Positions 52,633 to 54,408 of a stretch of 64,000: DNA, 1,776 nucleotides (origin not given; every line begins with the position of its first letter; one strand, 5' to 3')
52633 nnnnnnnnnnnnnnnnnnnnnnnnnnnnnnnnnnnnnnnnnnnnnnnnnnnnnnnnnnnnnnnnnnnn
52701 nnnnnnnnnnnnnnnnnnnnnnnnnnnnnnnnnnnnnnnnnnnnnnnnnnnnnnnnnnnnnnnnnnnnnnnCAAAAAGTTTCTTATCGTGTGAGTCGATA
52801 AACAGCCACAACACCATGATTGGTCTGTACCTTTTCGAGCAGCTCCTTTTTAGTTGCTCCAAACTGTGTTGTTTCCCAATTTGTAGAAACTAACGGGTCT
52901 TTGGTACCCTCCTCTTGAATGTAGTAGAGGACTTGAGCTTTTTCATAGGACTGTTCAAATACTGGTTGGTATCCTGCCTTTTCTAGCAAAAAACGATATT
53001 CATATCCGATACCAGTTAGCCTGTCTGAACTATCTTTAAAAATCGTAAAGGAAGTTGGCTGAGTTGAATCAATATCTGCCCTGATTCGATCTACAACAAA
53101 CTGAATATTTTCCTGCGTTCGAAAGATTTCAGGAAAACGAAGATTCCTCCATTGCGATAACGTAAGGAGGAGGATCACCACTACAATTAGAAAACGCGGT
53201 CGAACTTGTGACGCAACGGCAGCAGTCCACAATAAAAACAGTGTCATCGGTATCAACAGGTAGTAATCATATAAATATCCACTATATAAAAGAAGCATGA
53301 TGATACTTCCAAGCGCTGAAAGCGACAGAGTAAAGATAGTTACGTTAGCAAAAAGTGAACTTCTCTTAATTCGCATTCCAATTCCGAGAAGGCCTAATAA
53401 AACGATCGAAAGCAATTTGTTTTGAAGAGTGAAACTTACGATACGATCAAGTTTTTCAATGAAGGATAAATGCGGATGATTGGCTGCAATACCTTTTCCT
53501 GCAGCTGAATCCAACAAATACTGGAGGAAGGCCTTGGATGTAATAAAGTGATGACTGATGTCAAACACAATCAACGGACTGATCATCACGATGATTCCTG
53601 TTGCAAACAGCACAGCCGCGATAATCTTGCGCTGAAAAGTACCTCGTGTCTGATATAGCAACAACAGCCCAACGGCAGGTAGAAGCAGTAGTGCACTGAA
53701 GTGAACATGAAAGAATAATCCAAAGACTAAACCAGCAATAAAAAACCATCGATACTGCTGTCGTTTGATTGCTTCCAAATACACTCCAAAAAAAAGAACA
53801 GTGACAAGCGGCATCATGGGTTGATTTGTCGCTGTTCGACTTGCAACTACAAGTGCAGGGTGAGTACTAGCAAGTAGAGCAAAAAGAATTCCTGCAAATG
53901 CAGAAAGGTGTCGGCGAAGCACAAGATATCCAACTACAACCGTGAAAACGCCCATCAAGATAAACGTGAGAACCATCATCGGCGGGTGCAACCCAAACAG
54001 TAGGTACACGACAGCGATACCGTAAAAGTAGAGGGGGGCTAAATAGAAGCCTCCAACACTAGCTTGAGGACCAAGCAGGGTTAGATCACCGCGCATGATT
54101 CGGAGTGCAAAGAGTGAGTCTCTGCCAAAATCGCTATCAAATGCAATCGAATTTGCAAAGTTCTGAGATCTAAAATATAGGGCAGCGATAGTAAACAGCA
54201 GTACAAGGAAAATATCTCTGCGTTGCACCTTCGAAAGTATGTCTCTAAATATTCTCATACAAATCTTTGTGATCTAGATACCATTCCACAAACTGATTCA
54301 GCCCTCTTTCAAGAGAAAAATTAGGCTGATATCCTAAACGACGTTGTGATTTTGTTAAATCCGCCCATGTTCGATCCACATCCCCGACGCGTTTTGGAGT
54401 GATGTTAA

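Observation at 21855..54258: A second GT-C-like paralog family is defined by a conserved '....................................' N-terminal loop.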

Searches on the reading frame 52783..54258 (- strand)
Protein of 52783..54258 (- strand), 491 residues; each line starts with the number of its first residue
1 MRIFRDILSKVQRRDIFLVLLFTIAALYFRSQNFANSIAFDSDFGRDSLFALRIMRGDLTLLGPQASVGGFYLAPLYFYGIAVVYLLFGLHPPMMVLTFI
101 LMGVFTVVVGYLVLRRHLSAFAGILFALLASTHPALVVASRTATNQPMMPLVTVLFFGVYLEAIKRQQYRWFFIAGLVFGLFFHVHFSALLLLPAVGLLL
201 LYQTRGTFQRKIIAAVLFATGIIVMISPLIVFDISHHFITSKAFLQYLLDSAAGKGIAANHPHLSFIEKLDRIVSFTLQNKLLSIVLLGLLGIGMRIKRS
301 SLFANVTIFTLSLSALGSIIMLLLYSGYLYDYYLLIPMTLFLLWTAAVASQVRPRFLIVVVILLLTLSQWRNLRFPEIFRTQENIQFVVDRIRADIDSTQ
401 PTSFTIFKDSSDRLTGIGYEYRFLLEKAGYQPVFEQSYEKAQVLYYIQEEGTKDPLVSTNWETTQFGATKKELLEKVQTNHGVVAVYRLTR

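Call 4: search_protein_families(library=pfam, proteins=[window:52783-54258:-], max_evalue=1)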
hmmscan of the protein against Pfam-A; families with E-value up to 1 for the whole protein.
window:52783-54258:- (491 aa): 2 families
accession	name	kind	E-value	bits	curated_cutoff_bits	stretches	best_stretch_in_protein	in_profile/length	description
PF13231.12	PMT_2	-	1.6e-12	48.3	26.1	1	74-231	3-159/160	Dolichyl-phosphate-mannose-protein mannosyltransferase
PF11028.14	TMEM260-like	-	0.0003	21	24.2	1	119-204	89-174/179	Protein O-mannosyl-transferase TMEM260-like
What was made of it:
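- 52783..54258 (-): Protein C, 491 aa: GT-C glycosyltransferase of the '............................' branch. Membrane domain about residues 1-375, C-terminal alpha/beta domain about 380-491. PMT_2 48.3 bits (call 4).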

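Call 8: search_protein_families(library=ncbifam, proteins=[window:52783-54258:-], max_evalue=1)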
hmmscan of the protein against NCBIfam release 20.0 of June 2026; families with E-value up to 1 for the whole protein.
window:52783-54258:- (491 aa): 1 family
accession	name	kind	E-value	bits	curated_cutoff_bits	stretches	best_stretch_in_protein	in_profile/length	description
TIGR03663.1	TIGR03663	subfamily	0.16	10.9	126.25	1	72-240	50-224/435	flippase activity-associated protein Agl23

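Call 9: find_homologous_proteins(query=window:52783-54258:-)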
Query window:52783-54258:- (491 aa): 44 proteins with E <= 0.001 among 8000 candidates.
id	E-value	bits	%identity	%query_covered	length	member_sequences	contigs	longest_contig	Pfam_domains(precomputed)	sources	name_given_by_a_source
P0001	0.0e+0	1055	100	100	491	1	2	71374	PF13231.13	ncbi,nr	ncbi:glycosyltransferase family 39 protein [Candidatus Woesebacteria bacterium]|nr:glycosyltransfera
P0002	1.1e-270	916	85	100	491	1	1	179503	PF13231.13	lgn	-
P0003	1.2e-260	883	80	100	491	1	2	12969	PF13231.13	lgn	-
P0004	4.6e-254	862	78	100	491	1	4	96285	PF13231.13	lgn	-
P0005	1.6e-247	840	77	100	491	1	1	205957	PF13231.13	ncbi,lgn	-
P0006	6.1e-174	597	60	97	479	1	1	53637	PF13231.13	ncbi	-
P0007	6.3e-170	584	59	94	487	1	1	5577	PF13231.13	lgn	-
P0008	1.1e-164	567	56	97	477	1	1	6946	PF13231.13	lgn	-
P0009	4.0e-133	463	49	94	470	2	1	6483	PF13231.13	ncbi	ncbi:MAG: hypothetical protein COU68_02325, partial [Candidatus Pacebacteria bacterium CG10_big_fil_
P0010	2.3e-129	450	46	97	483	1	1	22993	PF13231.13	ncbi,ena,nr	ncbi:MAG: glycosyltransferase family 39 protein [bacterium]|nr:glycosyltransferase family 39 protein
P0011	4.0e-125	436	45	94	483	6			PF13231.13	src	-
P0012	6.0e-124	433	47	94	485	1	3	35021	PF13231.13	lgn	-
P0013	9.6e-124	432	44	98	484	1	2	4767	PF13231.13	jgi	-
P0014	3.4e-123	430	45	98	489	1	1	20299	PF13231.13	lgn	-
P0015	1.5e-118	415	44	94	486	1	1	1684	-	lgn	-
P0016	1.6e-111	392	42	94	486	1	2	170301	PF13231.13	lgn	-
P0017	3.8e-111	390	43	94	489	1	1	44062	PF13231.13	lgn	-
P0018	1.6e-110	388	44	93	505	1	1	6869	PF13231.13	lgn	-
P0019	4.9e-109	383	44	97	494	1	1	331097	PF13231.13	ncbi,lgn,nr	ncbi:MAG: glycosyltransferase family 39 protein [Candidatus Pacebacteria bacterium]|nr:glycosyltrans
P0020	1.4e-106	375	44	93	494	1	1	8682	PF13231.13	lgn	-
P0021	4.0e-104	367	43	95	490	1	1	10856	PF13231.13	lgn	-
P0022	9.6e-104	366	41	93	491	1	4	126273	PF13231.13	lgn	-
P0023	5.2e-102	360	41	93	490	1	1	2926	PF13231.13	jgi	jgi:hypothetical protein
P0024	2.4e-100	355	41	94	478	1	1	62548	PF13231.13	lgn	-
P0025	7.8e-98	346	43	93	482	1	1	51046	PF13231.13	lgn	-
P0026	1.0e-97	346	41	93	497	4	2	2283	PF13231.13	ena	-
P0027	2.3e-97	345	39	98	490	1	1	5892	PF13231.13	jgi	jgi:hypothetical protein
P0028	6.4e-96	340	40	94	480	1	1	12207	PF13231.13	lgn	-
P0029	6.5e-95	337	40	95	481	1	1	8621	PF13231.13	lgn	-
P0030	1.8e-94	335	41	93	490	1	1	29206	PF13231.13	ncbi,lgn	ncbi:MAG TPA: glycosyltransferase family 39 protein [Patescibacteria group bacterium]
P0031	5.0e-93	331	40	93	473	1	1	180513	PF13231.13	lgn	-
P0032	8.1e-92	327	39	88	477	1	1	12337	PF13231.13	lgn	-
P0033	1.6e-90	322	40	97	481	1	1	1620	PF13231.13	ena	-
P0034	9.3e-23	99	27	93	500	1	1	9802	PF13231.13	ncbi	ncbi:MAG: ArnT family glycosyltransferase [Patescibacteria group bacterium]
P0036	1.2e-19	89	28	92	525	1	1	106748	PF13231.13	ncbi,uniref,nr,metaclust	ncbi:hypothetical protein A2Z33_02860 [Candidatus Gottesmanbacteria bacterium RBG_16_52_11]|uniref:G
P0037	9.3e-18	83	26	95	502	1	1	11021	PF13231.13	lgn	-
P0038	1.2e-15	76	25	93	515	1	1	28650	PF13231.13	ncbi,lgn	-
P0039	1.5e-15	75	24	98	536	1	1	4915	PF13231.13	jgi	-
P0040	2.9e-15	74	24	89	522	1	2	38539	PF13231.13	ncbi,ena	-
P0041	6.1e-12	63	24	95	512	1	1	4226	PF13231.13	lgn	-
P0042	1.8e-4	39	35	22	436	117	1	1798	PF13231.13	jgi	jgi:4-amino-4-deoxy-L-arabinose transferase-like glycosyltransferase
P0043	4.6e-4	37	29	31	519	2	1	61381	PF02366.25,PF13231.13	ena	-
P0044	4.6e-4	37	26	40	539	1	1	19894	PF13231.13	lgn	-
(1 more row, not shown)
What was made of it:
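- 52783..54258 (-): 100% identical to the NCBI 'glycosyltransferase family 39 protein [Candidatus Woesebacteria bacterium]' (call 9).
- NCBI names 'glycosyltransferase family 39 protein' and 'ArnT family glycosyltransferase' (call 9).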

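Call 19: search_solved_structures(query=A1, max_evalue=1, show_alignments=3)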
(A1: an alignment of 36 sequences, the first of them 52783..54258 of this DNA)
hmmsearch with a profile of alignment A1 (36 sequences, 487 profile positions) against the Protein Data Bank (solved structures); distinct sequences matched with E-value up to 1: 0.

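Call 26: search_protein_families(library=pfam, alignment_id=A4, max_evalue=0.01)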
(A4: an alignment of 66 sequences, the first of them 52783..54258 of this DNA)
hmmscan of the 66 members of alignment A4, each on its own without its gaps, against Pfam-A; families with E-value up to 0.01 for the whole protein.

A. member 1, window:52783-54258:- (491 aa): 2 families
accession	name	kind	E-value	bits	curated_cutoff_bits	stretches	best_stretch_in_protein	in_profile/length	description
PF13231.12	PMT_2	-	1.6e-12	48.3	26.1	1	74-231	3-159/160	Dolichyl-phosphate-mannose-protein mannosyltransferase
PF11028.14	TMEM260-like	-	0.0003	21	24.2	1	119-204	89-174/179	Protein O-mannosyl-transferase TMEM260-like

B. families by the number of members that match (of 66 scanned): 5 families
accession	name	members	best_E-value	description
PF13231.12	PMT_2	53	4.2e-15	Dolichyl-phosphate-mannose-protein mannosyltransferase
PF11028.14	TMEM260-like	3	0.0003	Protein O-mannosyl-transferase TMEM260-like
PF02366.24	PMT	1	0.00083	Dolichyl-phosphate-mannose-protein mannosyltransferase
PF19992.4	DUF6427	1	0.0086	Family of unknown function (DUF6427)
PF06398.17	Pex24p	1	0.0094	Integral peroxisomal membrane peroxin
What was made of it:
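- On Pfam PMT_2 (PF13231): 53 of 66 clade members hit at E<=0.01 (call 26).
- On GT39 protein O-mannosyltransferase (Pfam PMT PF02366): No PF02366 hit for A, B or C (call 4), and only 1 of 66 members hits, at 8e-4 (call 26).
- Closest known: Eukaryotic/actinobacterial protein O-mannosyltransferases. Different: No PF02366 match, no DE dipeptide, and no MIR or PMT_4TMC domains (calls 4, 26).
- PMT_2: 53 of 66 members hit it (call 26). None of the three hits Pfam PMT (PF02366), and only 1 of 66 clade members does, weakly (calls 4, 26).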

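Call 33: predict_structure(alignment_id=A4)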
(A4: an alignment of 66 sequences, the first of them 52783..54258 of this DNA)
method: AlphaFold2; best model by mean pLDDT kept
length: 491 residues; sequences in the alignment: 66
mean_pLDDT: 93.8   pTM: 0.92
mean pLDDT of the five models: 93.8, 93.1, 92.7, 92.5, 92.2
residues with pLDDT >= 90: 404; 70-90: 82; 50-70: 5; < 50: 0
segments of 3 or more residues with pLDDT < 50: none
pLDDT, mean of each block of 10 residues (from residue 1): 78 91 97 87 95 97 86 94 98 95 98 97 98 95 92 98 98 98 92 96 98 98 97 96 92 76 88 92 93 92 95 96 90 95 97 95 96 88 94 98 96 87 98 96 96 91 96 95 95 95
secondary structure, 60 per line:
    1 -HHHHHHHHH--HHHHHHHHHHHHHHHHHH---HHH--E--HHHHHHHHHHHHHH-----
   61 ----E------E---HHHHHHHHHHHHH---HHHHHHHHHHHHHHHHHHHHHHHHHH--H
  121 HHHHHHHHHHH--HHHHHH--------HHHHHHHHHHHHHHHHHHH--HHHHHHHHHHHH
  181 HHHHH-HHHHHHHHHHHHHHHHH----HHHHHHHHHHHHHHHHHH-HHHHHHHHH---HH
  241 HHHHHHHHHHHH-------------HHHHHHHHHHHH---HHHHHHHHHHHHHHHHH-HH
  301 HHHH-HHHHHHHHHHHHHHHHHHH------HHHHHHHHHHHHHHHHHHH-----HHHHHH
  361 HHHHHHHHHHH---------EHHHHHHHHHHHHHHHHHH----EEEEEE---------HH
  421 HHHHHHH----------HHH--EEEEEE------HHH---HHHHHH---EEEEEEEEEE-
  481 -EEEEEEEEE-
elements in order: H2-10 H13-30 H42-55 H76-88 H92-117 H120-131 H134-139 H148-166 H169-185 H187-203 H208-225 H227-235 H239-252 H266-277 H281-297 H299-304 H306-324 H331-349 H355-371 H382-399 E404-409 H419-427 E443-448 H461-466 E470-479 E482-490
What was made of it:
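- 52783..54258 (-): AF2 pLDDT 93.8 (call 33).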

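Call 35: search_protein_representatives(alignment_id=A4)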
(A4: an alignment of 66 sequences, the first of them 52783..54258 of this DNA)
Query: 66 sequences, 481 profile positions. Proteins with E-value up to 0.001 (for the whole library): 36200; up to 1e-10: 9662; up to 1e-30: 3625. The best 150 are listed.
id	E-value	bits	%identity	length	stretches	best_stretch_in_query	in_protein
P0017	3.4e-164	563.6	-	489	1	1-481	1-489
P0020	2.1e-158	544.4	-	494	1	1-480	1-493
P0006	1.4e-157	541.7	-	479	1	11-481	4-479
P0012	2.4e-149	514.6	-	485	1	1-481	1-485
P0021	4.8e-149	513.6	-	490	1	3-481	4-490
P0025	9.0e-149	512.7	-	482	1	8-481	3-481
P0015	1.3e-138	479.2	-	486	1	11-481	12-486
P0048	1.4e-124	433.0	-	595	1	9-458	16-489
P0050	1.5e-119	416.4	-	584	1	7-463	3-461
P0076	4.2e-116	405.0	-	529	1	1-480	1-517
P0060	6.0e-114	397.9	-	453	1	8-441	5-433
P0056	6.9e-114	397.7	-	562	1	5-458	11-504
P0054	2.5e-113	395.8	-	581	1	11-471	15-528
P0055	1.3e-111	390.2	-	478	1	3-455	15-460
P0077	6.1e-109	381.3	-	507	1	6-468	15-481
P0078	1.2e-108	380.4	-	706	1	6-480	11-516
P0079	1.2e-108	380.3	-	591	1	8-469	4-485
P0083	8.5e-107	374.3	-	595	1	1-440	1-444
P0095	3.9e-103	362.2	-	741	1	7-479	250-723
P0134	6.6e-98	345.0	-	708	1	11-464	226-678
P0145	5.4e-97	341.9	-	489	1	2-481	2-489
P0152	2.1e-96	340.0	-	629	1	4-480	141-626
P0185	8.2e-92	324.9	-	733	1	9-479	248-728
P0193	5.4e-91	322.2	-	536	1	7-481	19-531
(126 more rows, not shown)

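Call 39: list_cluster_members(proteins=[P0076, P0078, P0079, P0095, P0134, P0145, P0152, P0185, P0193, P0083])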
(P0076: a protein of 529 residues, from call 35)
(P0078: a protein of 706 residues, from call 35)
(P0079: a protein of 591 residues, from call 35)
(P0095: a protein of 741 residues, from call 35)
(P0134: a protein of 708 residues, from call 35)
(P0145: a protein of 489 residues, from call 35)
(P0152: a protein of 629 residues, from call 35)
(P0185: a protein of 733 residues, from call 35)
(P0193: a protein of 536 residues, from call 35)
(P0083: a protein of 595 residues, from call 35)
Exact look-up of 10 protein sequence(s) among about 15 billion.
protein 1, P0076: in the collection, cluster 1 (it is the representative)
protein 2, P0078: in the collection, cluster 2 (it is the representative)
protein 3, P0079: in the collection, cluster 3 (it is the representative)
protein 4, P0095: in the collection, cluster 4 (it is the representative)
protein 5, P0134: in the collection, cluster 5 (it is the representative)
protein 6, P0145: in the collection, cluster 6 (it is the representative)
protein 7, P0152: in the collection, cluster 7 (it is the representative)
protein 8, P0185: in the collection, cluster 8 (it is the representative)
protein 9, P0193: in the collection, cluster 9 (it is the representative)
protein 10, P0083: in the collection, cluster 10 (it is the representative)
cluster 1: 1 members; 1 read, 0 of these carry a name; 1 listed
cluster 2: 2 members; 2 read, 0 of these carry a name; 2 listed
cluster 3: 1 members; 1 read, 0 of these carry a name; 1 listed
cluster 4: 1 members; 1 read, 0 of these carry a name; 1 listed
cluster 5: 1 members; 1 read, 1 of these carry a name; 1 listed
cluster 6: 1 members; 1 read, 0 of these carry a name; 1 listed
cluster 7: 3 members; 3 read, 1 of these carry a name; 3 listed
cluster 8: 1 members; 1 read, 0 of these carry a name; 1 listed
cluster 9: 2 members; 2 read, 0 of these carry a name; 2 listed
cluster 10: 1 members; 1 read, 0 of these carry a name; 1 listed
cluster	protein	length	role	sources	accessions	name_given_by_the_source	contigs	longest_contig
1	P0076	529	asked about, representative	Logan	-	-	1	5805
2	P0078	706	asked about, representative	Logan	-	-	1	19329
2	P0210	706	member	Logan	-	-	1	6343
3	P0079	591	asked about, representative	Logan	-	-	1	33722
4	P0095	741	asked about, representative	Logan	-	-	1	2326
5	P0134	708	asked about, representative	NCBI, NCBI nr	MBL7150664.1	glycosyltransferase, partial [Candidatus Microgenomates bacterium] | glycosyltransferase [Candidatus Microgenomates bacterium]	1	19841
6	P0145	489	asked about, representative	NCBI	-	-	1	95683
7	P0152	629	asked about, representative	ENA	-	-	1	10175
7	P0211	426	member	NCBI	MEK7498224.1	MAG: glycosyltransferase family 39 protein [Patescibacteria group bacterium]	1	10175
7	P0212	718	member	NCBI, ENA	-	-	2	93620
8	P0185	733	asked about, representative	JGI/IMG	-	-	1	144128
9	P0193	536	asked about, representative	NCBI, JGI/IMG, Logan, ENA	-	-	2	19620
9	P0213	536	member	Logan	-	-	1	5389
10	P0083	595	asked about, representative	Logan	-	-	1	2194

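Call 42: find_related_loci(query=A1, collection=genome_contigs, flank=4000)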
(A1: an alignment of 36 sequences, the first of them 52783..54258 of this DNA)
Query A1 (491 aa) in genome_contigs; peptide patterns used: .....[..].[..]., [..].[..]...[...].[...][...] (x = any residue, [..] = any of these).
483 stretches matched a pattern; 354 encode a relative of the query (tblastn E <= 1e-3); the best 80 are kept; 80 distinct loci.
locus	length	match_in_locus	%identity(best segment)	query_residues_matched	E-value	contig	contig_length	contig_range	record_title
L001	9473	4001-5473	77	1-491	0e+0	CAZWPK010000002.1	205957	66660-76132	MAG TPA_asm: uncultured Pseudomonadales bacterium isolate binchicken_co347_42 genome assembly, contig: NODE_32_length_20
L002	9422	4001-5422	60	17-491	7e-176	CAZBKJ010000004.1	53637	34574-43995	MAG TPA_asm: uncultured Pseudomonadales bacterium isolate SRP286056_co1_272 genome assembly, contig: NODE_594_length_536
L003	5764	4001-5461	46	6-491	4e-129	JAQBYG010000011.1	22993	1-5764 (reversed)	MAG: bacterium isolate casp150-mb.307 NODE_5939_length_22993_cov_0.092208, whole genome shotgun sequence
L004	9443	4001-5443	48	8-491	9e-129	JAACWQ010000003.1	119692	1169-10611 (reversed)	MAG: Candidatus Paceibacterota bacterium isolate CG_2015-01t_44_17 CG_2015-01t_curated_scaffold_32, whole genome shotgun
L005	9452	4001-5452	44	16-491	2e-116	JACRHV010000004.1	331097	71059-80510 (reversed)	MAG: Candidatus Paceibacterota bacterium isolate NC_groundwater_1786_Pr3_B-0.1um_43_18 SR-2_scaffold_141_1480133, whole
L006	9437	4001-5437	42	15-491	2e-112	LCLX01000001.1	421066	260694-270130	MAG: Microgenomates group bacterium GW2011_GWC1_46_15 UX36_C0001, whole genome shotgun sequence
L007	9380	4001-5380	41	36-491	1e-92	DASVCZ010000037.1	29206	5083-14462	MAG TPA_asm: Patescibacteria group bacterium isolate SMAG_U2020 k141_1634198, whole genome shotgun sequence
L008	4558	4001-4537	46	17-195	3e-41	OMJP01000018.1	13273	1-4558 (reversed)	bacterium isolate AM_2116 genome assembly, contig: k99_191891, whole genome shotgun sequence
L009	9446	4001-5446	28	10-491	2e-38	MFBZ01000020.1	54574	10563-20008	MAG: Candidatus Curtissbacteria bacterium RIFCSPLOWO2_12_FULL_41_16 rifcsplowo2_12_scaffold_469, whole genome shotgun se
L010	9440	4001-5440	29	12-491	2e-37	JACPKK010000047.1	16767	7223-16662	MAG: Candidatus Curtissbacteria bacterium isolate NC_groundwater_492_Ag_S-0.1um_45_10 S35_SO-1_scaffold_504577, whole ge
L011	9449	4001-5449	26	9-489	2e-37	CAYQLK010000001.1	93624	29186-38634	MAG TPA_asm: uncultured Gammaproteobacteria bacterium isolate SRP286056_co1_654 genome assembly, contig: NODE_177_length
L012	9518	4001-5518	26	12-491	3e-37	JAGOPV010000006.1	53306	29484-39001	MAG: Candidatus Levyibacteriota bacterium isolate Gw_Eff_bin_218 Gw_Eff_949_length_53306_cov_10.301322, whole genome sho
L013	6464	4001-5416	27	16-489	1e-36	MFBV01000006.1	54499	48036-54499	MAG: Candidatus Curtissbacteria bacterium RIFCSPLOWO2_02_FULL_40_11 rifcsplowo2_02_scaffold_1356, whole genome shotgun s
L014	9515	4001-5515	27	10-489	7e-36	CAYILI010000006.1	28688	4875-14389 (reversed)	MAG TPA_asm: uncultured Gammaproteobacteria bacterium isolate ERP119705_co22_367 genome assembly, contig: NODE_1306_leng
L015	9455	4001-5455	27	36-491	1e-35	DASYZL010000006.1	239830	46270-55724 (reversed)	MAG TPA_asm: Patescibacteria group bacterium isolate SMAG_U6361 k141_860068, whole genome shotgun sequence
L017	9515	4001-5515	27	10-489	3e-35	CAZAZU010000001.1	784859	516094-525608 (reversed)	MAG TPA_asm: uncultured Gammaproteobacteria bacterium isolate SRP178908_co1_328 genome assembly, contig: NODE_1_length_7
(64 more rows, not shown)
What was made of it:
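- Tried and rejected: I redid it with A1 (call 42).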

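Call 53: search_protein_families(library=pfam, proteins=[P0095, P0134, P0185, P0152, P0212, P0078, P0079, P0145], max_evalue=0.001)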
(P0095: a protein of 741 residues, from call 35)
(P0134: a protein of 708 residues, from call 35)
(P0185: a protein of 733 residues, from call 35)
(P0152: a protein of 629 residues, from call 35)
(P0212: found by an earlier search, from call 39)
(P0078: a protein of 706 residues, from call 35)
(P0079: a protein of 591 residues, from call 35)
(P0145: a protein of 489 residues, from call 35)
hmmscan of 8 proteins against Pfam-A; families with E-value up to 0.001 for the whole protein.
P0095 (741 aa): 4 families
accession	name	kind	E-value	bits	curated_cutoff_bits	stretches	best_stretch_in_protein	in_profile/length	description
PF00535.33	Glycos_transf_2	-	4.1e-28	98.9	23.3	1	8-168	1-166/168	Glycosyl transferase family 2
PF13231.12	PMT_2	-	9.2e-10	39.4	26.1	1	314-468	4-159/160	Dolichyl-phosphate-mannose-protein mannosyltransferase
PF10111.15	Glyco_tranf_2_2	-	5.9e-07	29.7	27.3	1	23-111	19-104/276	Glycosyltransferase like family 2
PF13641.12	Glyco_tranf_2_3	-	1.2e-06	29.2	27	1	5-109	2-107/230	Glycosyltransferase like family 2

P0134 (708 aa): 5 families
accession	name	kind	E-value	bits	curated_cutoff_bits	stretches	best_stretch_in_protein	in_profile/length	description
PF00535.33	Glycos_transf_2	-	9.1e-31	107.5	23.3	1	2-161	5-168/168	Glycosyl transferase family 2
PF10111.15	Glyco_tranf_2_2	-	7e-10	39.3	27.3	1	13-101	14-103/276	Glycosyltransferase like family 2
PF13231.12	PMT_2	-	6.6e-09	36.6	26.1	1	303-437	23-159/160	Dolichyl-phosphate-mannose-protein mannosyltransferase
PF02366.24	PMT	-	1.5e-08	35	22.7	1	288-397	68-185/245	Dolichyl-phosphate-mannose-protein mannosyltransferase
PF13641.12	Glyco_tranf_2_3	-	2.1e-06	28.4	27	1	2-90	8-97/230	Glycosyltransferase like family 2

P0185 (733 aa): 4 families
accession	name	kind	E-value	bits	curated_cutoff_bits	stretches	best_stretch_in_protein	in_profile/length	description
PF00535.33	Glycos_transf_2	-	1e-34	120.4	23.3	1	6-171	1-167/168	Glycosyl transferase family 2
PF13231.12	PMT_2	-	1e-09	39.3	26.1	1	310-465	4-160/160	Dolichyl-phosphate-mannose-protein mannosyltransferase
PF13641.12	Glyco_tranf_2_3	-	1.6e-05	25.5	27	1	5-98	3-97/230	Glycosyltransferase like family 2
PF02366.24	PMT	-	1.9e-05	24.8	22.7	1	330-465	85-233/245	Dolichyl-phosphate-mannose-protein mannosyltransferase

P0152 (629 aa): 1 family
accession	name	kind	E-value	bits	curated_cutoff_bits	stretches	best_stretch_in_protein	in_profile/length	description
PF13231.12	PMT_2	-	6.1e-11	43.2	26.1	1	208-358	4-158/160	Dolichyl-phosphate-mannose-protein mannosyltransferase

P0212 (718 aa): 3 families
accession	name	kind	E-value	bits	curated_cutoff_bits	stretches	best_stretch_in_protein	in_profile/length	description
PF00535.33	Glycos_transf_2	-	2.4e-29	102.9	23.3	1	6-166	1-166/168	Glycosyl transferase family 2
PF13231.12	PMT_2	-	7.6e-11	42.9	26.1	1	297-447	4-158/160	Dolichyl-phosphate-mannose-protein mannosyltransferase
PF10111.15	Glyco_tranf_2_2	-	9.2e-05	22.5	27.3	1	6-98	1-93/276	Glycosyltransferase like family 2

P0078 (706 aa): 1 family
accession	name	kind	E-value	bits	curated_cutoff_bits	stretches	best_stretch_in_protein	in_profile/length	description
PF13231.12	PMT_2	-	1.6e-13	51.6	26.1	1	75-221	4-146/160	Dolichyl-phosphate-mannose-protein mannosyltransferase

P0079 (591 aa): 0 families

P0145 (489 aa): 2 families
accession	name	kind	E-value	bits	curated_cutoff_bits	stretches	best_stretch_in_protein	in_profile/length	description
PF13231.12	PMT_2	-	6.6e-14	52.9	26.1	1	68-220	4-156/160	Dolichyl-phosphate-mannose-protein mannosyltransferase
PF11028.14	TMEM260-like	-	0.00049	20.3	24.2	0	115-200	88-177/179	Protein O-mannosyl-transferase TMEM260-like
